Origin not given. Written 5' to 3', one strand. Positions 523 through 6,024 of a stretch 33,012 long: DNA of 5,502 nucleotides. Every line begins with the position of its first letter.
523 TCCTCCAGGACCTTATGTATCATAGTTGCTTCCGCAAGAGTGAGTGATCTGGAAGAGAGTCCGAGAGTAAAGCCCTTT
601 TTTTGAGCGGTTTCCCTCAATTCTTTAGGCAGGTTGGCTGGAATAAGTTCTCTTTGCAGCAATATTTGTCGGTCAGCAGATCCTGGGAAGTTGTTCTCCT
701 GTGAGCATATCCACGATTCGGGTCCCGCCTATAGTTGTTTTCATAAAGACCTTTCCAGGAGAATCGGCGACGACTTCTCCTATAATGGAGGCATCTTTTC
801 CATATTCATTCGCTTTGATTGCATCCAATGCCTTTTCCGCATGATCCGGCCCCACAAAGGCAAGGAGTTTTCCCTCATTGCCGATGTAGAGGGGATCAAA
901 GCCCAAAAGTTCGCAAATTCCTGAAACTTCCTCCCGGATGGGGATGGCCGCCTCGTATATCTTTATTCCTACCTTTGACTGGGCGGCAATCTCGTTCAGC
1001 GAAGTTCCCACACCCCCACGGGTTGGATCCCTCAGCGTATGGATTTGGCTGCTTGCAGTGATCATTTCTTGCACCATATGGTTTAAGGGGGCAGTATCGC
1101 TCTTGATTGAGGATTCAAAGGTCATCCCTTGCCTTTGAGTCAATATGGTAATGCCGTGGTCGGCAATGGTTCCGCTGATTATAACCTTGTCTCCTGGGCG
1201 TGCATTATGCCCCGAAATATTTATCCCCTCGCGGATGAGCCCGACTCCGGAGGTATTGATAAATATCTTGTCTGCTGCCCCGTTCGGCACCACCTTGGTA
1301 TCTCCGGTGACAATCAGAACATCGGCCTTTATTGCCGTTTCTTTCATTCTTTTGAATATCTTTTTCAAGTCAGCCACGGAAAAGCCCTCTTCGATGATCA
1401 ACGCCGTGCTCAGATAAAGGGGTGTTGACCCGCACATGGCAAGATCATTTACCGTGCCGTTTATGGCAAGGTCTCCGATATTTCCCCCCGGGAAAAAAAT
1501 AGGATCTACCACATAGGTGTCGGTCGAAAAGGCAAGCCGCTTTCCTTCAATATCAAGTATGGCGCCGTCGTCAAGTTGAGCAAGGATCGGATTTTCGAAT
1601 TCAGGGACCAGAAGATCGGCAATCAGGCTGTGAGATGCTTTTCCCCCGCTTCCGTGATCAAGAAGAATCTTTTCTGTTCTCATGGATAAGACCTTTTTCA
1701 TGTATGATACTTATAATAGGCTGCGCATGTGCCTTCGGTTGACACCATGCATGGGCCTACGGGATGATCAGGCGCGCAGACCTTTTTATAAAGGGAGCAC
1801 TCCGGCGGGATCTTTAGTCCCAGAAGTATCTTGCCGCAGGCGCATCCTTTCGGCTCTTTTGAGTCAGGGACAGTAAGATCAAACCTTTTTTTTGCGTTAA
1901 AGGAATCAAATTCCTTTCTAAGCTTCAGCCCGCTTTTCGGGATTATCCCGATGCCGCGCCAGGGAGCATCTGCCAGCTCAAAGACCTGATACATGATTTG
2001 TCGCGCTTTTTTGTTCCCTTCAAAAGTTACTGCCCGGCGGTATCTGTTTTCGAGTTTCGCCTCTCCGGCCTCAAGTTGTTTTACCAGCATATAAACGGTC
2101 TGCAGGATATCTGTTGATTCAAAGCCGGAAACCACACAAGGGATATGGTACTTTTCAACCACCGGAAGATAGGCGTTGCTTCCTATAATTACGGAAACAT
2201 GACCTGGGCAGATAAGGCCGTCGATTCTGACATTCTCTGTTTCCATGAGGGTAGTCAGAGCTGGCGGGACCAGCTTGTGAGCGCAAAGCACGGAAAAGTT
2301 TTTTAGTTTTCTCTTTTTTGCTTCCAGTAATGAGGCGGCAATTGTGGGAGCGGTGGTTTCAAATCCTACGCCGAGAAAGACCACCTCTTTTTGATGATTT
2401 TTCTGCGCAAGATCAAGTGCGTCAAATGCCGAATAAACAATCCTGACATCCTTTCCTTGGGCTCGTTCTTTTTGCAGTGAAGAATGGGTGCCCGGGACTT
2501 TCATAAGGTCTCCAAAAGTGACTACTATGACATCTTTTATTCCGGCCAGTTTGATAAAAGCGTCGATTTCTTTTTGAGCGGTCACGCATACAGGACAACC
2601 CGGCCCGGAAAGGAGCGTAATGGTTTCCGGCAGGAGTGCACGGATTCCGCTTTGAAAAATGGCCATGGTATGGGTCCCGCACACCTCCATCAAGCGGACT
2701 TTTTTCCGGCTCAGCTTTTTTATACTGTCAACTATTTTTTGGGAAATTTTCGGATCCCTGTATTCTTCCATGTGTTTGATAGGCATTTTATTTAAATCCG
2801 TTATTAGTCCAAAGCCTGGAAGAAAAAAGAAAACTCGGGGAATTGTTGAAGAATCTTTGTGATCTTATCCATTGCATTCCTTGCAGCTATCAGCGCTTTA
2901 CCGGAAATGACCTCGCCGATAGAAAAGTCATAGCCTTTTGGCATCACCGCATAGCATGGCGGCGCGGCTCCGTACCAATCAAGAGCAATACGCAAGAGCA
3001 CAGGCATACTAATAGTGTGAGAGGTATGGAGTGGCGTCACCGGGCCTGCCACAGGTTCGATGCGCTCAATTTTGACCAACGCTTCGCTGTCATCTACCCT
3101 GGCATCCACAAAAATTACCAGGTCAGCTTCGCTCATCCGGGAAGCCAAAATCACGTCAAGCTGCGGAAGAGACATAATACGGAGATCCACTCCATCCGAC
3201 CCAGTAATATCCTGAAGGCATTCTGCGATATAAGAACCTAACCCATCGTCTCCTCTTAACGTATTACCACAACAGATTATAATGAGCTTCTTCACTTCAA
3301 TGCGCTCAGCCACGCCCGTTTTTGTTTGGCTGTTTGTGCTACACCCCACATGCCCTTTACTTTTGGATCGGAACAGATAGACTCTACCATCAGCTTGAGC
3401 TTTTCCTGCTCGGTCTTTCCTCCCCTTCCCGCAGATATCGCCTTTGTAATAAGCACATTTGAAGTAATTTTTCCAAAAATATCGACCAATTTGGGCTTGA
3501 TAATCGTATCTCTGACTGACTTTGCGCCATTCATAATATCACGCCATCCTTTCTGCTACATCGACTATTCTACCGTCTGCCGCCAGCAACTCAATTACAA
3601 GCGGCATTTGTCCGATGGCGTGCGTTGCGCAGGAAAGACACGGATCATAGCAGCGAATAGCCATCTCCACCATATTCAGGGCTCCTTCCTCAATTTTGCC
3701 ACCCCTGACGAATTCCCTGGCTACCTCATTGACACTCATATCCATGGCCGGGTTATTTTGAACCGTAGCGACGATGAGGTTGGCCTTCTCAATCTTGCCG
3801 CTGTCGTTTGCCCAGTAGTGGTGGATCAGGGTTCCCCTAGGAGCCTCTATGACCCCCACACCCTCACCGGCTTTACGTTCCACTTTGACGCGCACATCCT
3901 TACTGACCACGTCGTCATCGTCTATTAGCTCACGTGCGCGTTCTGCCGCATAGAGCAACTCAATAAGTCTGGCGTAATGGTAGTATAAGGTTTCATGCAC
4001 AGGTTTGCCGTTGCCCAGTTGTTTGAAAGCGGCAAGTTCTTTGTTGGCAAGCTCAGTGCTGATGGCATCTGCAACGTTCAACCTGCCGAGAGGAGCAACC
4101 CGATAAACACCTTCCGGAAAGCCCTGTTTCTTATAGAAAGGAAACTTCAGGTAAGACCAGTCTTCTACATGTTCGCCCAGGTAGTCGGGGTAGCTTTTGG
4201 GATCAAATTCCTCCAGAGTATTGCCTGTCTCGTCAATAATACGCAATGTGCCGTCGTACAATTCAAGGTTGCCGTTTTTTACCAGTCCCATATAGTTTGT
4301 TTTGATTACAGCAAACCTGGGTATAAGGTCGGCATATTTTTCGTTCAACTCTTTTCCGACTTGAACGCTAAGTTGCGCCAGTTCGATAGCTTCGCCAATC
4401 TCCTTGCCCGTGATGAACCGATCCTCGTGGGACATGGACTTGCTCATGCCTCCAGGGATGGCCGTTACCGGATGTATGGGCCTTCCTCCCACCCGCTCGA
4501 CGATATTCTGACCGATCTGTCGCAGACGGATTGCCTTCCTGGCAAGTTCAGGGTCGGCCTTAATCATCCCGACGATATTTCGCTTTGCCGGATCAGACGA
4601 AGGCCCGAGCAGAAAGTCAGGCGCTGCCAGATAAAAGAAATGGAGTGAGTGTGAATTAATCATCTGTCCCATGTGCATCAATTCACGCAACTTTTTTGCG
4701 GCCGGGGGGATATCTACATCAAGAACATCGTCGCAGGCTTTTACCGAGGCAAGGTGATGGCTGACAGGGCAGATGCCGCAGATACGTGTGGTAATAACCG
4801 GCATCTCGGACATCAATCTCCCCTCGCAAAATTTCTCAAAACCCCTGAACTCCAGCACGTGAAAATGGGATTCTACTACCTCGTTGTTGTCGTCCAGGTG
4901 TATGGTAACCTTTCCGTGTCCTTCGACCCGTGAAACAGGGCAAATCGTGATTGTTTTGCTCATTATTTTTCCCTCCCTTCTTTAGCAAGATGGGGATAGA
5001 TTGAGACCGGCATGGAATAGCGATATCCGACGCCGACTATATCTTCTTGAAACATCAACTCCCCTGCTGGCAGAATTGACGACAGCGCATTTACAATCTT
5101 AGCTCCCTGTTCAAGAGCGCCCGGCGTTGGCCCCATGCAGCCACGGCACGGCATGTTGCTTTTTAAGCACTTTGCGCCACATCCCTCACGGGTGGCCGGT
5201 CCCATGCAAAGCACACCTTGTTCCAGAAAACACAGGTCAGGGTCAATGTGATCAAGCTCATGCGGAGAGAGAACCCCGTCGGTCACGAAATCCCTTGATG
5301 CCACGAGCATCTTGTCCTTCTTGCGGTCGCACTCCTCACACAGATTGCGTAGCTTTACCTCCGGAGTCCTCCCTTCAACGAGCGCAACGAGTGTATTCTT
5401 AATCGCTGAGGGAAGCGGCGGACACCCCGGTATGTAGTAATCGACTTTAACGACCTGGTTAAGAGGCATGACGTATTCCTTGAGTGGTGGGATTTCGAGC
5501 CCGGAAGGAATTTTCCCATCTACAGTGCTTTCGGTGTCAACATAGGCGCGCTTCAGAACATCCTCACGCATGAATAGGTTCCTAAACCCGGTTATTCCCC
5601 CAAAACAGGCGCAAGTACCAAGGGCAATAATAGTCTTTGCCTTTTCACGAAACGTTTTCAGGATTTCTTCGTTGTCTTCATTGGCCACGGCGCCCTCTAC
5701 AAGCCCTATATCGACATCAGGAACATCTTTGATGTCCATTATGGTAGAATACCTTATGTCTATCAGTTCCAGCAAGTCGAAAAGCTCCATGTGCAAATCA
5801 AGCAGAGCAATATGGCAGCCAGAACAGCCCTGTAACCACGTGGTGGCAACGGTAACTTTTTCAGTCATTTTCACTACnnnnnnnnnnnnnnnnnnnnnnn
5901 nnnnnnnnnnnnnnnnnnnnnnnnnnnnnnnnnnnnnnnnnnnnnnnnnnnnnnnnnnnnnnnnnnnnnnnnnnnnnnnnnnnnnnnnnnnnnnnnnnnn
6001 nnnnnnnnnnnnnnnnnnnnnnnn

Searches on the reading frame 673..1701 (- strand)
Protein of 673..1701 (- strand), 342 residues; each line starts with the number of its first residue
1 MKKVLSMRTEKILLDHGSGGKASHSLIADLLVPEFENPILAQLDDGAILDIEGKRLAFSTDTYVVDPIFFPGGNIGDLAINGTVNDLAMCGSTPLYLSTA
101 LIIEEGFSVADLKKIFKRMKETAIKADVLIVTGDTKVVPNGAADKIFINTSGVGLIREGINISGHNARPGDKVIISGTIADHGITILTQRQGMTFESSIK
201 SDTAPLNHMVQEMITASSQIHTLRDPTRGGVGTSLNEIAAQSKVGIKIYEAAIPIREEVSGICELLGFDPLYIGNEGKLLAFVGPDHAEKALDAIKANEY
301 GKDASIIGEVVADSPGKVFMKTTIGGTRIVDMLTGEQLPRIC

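Call 12: search_protein_families(library=pfam, proteins=[window:673-1701:-], max_evalue=0.001)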
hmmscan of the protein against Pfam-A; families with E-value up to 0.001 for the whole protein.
window:673-1701:- (342 aa): 2 families
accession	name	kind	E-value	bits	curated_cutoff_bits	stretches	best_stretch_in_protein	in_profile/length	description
PF02769.27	AIRS_C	-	1.3e-27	97.3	23.1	1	168-320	1-155/156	AIR synthase related protein, C-terminal domain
PF00586.29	AIRS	-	2.2e-21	76.8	24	1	44-156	2-112/112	AIR synthase related protein, N-terminal domain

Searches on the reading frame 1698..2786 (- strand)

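Call 12: search_protein_families(library=pfam, proteins=[window:1698-2786:-], max_evalue=0.001)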
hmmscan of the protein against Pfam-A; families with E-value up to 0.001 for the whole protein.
window:1698-2786:- (362 aa): 1 family
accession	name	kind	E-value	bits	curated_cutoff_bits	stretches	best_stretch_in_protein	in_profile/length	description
PF01924.21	HypD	-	1.2e-155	518.4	25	1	15-361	3-351/351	Hydrogenase formation hypA family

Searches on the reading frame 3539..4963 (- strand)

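Call 12: search_protein_families(library=pfam, proteins=[window:3539-4963:-], max_evalue=0.001)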
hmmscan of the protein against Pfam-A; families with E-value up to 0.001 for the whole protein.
window:3539-4963:- (474 aa): 1 family
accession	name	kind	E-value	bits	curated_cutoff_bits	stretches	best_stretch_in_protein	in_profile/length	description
PF00374.24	NiFeSe_Hases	-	3.8e-36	125.5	25.8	2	40-118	1-79/508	Nickel-dependent hydrogenase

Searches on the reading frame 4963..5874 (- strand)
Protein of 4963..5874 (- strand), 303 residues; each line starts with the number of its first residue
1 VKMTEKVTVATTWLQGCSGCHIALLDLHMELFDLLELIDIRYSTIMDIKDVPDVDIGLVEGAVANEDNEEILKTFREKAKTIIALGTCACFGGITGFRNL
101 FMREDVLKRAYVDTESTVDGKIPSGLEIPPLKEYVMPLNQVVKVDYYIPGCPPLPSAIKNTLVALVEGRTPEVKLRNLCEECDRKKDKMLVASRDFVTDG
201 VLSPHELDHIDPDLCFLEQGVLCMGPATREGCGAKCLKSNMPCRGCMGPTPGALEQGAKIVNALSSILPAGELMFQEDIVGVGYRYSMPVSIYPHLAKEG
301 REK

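Call 12: search_protein_families(library=pfam, proteins=[window:4963-5874:-], max_evalue=0.001)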
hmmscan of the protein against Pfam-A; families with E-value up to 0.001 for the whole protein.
window:4963-5874:- (303 aa): 1 family
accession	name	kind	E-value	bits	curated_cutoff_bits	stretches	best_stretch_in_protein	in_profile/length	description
PF01058.29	Oxidored_q6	-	4.8e-32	110.8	27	1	17-165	1-128/128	NADH ubiquinone oxidoreductase, 20 Kd subunit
